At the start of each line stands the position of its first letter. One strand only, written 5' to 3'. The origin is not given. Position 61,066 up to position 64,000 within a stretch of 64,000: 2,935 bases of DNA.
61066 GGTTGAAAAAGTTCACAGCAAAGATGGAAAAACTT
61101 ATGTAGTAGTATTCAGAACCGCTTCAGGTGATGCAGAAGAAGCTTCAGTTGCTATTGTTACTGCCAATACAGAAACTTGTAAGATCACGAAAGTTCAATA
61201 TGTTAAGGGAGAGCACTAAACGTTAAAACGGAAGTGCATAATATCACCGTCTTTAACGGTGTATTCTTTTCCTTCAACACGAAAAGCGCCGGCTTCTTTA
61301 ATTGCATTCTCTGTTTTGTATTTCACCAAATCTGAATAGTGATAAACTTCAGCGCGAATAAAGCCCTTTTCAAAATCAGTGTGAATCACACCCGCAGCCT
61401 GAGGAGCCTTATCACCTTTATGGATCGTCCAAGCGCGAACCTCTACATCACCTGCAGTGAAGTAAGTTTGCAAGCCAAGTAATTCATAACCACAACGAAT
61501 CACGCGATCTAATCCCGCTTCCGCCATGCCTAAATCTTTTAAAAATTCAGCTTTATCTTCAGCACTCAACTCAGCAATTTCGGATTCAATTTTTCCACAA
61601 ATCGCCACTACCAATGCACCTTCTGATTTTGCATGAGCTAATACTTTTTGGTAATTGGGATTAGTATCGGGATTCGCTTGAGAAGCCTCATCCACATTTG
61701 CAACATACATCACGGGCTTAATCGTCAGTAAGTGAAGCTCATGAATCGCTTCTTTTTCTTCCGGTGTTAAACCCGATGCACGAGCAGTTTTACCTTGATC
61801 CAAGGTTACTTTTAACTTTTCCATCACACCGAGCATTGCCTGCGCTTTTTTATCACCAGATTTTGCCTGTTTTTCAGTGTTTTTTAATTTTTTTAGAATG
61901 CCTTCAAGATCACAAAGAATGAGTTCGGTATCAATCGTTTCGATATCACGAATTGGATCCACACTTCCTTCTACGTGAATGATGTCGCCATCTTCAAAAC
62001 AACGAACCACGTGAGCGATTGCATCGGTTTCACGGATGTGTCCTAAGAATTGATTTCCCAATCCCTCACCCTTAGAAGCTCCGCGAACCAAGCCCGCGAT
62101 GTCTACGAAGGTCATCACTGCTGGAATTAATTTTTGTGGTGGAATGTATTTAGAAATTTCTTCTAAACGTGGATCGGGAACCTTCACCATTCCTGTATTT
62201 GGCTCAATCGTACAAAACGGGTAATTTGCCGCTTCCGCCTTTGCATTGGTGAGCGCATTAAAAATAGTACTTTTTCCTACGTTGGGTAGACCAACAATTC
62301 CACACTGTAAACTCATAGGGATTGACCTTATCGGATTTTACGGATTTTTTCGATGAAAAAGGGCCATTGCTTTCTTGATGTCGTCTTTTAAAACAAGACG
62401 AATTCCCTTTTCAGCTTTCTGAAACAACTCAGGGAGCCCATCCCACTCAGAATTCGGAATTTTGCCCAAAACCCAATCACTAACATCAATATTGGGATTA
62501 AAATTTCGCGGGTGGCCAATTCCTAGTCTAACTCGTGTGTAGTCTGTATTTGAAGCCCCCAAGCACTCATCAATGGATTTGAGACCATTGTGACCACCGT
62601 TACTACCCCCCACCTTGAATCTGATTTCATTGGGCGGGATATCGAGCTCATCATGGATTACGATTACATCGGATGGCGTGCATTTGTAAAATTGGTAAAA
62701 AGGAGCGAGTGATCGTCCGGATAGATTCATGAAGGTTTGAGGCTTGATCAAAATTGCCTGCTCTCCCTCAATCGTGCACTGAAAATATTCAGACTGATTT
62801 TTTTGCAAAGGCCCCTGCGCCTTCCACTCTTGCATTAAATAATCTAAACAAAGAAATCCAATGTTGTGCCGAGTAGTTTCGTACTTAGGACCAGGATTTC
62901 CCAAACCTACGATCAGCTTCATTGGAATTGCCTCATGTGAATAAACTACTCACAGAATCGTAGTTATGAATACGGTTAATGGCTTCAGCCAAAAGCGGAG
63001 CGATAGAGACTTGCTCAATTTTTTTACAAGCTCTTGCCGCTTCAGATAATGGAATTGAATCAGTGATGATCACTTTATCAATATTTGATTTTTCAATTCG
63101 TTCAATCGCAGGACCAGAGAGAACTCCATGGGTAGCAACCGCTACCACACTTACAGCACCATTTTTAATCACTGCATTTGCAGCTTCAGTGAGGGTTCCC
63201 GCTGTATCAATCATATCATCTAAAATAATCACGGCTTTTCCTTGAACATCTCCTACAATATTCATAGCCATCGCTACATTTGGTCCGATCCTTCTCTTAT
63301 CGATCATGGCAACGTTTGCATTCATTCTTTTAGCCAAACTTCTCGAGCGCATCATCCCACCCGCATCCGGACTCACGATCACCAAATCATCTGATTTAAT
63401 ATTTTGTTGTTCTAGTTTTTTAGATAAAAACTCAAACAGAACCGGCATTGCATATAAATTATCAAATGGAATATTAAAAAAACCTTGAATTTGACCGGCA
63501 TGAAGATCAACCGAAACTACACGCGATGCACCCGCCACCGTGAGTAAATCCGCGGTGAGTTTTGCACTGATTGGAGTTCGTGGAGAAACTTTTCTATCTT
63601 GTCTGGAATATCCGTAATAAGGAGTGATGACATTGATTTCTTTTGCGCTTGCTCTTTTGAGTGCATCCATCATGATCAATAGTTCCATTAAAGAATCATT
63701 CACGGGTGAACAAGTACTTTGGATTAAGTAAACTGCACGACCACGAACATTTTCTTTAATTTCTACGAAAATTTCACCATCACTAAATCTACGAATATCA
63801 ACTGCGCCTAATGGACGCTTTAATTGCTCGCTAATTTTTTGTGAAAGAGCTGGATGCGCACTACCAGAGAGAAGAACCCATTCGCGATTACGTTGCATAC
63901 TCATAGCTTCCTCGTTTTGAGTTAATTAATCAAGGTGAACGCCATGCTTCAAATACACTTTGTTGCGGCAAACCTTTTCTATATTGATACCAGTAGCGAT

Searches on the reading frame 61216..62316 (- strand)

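Call 60: search_protein_families(library=pfam, proteins=[window:61216-62316:-], max_evalue=0.00001)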
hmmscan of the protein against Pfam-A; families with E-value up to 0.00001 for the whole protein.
window:61216-62316:- (366 aa): 3 families
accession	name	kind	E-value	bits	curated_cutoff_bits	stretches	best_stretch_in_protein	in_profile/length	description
PF06071.19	YchF-GTPase_C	-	4.9e-40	136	27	1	282-365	1-84/84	Protein of unknown function (DUF933)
PF01926.29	MMR_HSR1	-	1.8e-25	89.7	21.9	1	5-107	2-85/113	50S ribosome-binding GTPase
PF02421.24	FeoB_N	-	8.1e-10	38.9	27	1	5-47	3-45/156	Ferrous iron transport protein B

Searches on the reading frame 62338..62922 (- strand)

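Call 60: search_protein_families(library=pfam, proteins=[window:62338-62922:-], max_evalue=0.00001)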
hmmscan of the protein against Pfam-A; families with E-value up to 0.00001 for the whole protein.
window:62338-62922:- (194 aa): 1 family
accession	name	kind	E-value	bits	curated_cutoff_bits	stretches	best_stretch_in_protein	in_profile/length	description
PF01195.25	Pept_tRNA_hydro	-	1.4e-63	214.5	27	1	3-190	1-183/183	Peptidyl-tRNA hydrolase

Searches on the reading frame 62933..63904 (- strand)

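Call 60: search_protein_families(library=pfam, proteins=[window:62933-63904:-], max_evalue=0.00001)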
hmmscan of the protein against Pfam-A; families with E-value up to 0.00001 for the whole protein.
window:62933-63904:- (323 aa): 3 families
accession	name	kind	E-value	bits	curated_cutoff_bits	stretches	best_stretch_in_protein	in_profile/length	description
PF13793.12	Pribosyltran_N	-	3.2e-51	172.6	25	1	10-125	2-117/117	N-terminal domain of ribose phosphate pyrophosphokinase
PF14572.12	Pribosyl_synth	-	1.5e-31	110.2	27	1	213-322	74-183/184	Phosphoribosyl synthetase-associated domain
PF00156.33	Pribosyltran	-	5e-16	58.9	26.3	1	159-270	17-135/158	Phosphoribosyl transferase domain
